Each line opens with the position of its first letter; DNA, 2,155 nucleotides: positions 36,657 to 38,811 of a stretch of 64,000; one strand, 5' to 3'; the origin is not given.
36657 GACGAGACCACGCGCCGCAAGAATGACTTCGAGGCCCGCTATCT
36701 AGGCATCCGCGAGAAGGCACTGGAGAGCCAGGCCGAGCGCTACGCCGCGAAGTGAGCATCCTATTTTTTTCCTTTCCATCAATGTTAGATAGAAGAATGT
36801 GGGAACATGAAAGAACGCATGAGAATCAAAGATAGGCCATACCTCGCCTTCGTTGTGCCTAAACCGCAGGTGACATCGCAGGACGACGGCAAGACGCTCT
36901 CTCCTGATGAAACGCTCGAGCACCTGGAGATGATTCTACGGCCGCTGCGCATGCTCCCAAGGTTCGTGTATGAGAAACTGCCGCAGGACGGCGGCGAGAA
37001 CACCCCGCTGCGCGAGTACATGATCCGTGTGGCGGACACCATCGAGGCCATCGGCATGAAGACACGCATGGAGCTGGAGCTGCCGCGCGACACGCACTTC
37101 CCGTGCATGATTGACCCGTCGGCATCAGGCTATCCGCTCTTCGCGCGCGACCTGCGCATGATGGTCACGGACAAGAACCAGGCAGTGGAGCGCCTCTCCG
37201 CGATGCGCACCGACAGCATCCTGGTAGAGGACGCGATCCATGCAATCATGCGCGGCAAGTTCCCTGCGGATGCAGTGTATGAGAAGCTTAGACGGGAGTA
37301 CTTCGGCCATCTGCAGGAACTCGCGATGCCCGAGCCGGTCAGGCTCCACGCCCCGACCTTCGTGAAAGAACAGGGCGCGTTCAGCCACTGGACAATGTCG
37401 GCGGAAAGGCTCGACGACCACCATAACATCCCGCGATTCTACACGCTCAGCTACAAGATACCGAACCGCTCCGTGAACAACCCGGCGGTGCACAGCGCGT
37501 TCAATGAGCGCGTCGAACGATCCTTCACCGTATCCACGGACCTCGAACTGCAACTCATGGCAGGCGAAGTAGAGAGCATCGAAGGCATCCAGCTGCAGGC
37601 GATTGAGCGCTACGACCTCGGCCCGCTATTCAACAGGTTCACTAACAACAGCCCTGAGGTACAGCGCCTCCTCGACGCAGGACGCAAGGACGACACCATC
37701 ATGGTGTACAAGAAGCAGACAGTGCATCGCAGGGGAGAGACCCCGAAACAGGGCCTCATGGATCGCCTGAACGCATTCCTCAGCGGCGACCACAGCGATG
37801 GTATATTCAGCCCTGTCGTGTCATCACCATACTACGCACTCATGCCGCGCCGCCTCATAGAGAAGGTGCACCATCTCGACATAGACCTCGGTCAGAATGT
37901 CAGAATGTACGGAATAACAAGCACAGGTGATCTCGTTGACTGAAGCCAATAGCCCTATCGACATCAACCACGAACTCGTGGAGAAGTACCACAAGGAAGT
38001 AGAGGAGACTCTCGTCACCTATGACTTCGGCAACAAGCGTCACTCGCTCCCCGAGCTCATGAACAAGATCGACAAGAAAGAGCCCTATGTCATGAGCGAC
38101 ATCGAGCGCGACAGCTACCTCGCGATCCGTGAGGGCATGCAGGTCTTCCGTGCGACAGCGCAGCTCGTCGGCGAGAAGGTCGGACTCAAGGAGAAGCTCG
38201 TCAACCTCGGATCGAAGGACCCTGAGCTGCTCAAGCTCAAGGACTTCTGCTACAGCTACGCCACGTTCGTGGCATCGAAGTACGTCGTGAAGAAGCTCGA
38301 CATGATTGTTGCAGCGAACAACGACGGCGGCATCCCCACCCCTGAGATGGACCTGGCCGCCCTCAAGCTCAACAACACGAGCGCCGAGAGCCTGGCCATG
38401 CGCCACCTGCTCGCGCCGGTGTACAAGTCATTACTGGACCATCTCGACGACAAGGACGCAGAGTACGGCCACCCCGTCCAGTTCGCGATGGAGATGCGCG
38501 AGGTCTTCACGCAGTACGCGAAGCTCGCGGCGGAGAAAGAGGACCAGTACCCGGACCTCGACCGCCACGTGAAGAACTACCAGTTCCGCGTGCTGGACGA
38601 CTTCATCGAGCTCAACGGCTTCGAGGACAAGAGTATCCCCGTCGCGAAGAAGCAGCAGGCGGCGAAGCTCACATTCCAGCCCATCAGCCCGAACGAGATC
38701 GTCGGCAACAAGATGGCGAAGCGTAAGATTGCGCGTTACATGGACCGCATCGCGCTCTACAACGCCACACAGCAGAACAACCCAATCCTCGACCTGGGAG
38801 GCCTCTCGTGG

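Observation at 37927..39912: AAA+ ATPase with meiotic-clade (Vps4/spastin/katanin-like) signature and large unassigned N- and C-terminal domains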

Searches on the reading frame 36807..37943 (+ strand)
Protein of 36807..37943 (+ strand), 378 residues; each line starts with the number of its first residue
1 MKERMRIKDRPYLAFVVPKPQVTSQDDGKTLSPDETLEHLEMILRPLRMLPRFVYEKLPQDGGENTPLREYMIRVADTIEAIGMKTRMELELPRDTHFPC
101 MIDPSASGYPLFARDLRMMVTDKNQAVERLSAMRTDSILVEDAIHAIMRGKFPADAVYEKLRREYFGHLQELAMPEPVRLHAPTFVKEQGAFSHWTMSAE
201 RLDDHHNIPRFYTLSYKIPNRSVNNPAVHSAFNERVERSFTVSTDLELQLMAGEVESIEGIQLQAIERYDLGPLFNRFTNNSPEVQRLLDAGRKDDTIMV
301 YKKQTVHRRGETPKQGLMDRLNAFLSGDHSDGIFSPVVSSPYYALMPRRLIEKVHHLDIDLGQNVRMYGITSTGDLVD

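Call 4: search_protein_families(library=pfam, proteins=[window:36807-37943:+], max_evalue=0.1)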
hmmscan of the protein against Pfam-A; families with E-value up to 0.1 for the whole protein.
window:36807-37943:+ (378 aa): 0 families

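Call 5: search_protein_families(library=ncbifam, proteins=[window:36807-37943:+], max_evalue=0.01)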
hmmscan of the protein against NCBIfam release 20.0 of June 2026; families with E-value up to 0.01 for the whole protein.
window:36807-37943:+ (378 aa): 0 families

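Call 6: search_protein_families(library=padloc, proteins=[window:36807-37943:+], max_evalue=0.01)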
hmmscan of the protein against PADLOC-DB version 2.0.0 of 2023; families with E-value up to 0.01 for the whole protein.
window:36807-37943:+ (378 aa): 0 families

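Call 7: search_protein_families(library=phrogs, proteins=[window:36807-37943:+], max_evalue=0.01)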
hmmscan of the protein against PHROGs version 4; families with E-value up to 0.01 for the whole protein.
window:36807-37943:+ (378 aa): 0 families

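Call 59: search_protein_families(library=pfam, alignment_id=A4, max_evalue=1)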
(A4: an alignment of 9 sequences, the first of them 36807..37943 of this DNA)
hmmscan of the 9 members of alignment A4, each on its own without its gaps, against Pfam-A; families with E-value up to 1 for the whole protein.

A. member 1, window:36807-37943:+ (378 aa): 0 families

B. families by the number of members that match (of 9 scanned): 6 families
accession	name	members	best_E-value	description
PF04037.18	DUF382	1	0.064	Domain of unknown function (DUF382)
PF14084.11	DUF4264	1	0.13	Protein of unknown function (DUF4264)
PF21090.3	P-loop_SecA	1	0.16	SecA P-loop domain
PF19714.4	DUF6209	1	0.2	Family of unknown function (DUF6209)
PF02996.22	Prefoldin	1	0.36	Prefoldin subunit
PF21732.2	DUF6864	1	0.61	Domain of unknown function (DUF6864)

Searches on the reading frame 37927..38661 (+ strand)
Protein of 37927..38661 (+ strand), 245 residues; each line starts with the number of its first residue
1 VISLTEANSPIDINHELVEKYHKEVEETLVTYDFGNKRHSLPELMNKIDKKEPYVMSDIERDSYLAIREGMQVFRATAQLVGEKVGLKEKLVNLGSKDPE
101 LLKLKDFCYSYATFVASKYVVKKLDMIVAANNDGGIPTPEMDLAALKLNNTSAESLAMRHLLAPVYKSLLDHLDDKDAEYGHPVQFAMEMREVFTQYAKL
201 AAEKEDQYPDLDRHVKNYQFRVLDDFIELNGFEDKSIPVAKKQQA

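Call 90: search_solved_structures(query=A8, max_evalue=10)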
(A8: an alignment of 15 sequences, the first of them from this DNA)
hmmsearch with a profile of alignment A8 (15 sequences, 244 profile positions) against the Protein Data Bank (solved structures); distinct sequences matched with E-value up to 10: 7.
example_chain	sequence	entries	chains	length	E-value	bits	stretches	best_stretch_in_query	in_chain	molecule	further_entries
5bt1_D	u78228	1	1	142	0.44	13.2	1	121-205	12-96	Histone H2B.1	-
4ybg_A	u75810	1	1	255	0.45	13.2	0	131-195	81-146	Protein maelstrom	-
7on1_d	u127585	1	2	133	0.74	12.5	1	124-205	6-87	Histone H2B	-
4kud_D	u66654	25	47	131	0.74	12.5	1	126-205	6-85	Histone H2B.1 | Histone H2B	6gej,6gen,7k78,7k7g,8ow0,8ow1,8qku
8qz0_H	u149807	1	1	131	0.75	12.5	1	126-205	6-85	Histone H2B.1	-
1v6f_A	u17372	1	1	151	0.88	12.3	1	24-59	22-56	glia maturation factor, beta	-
6uph_D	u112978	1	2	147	1.2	11.9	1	115-207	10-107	Histone H2B.1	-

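Call 116: search_dna_similar(query=window:37927-38661:+, collection=plasmids, mode=protein, max_evalue=0.001, max_rows=10)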
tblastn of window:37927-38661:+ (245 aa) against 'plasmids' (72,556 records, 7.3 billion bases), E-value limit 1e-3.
No match.
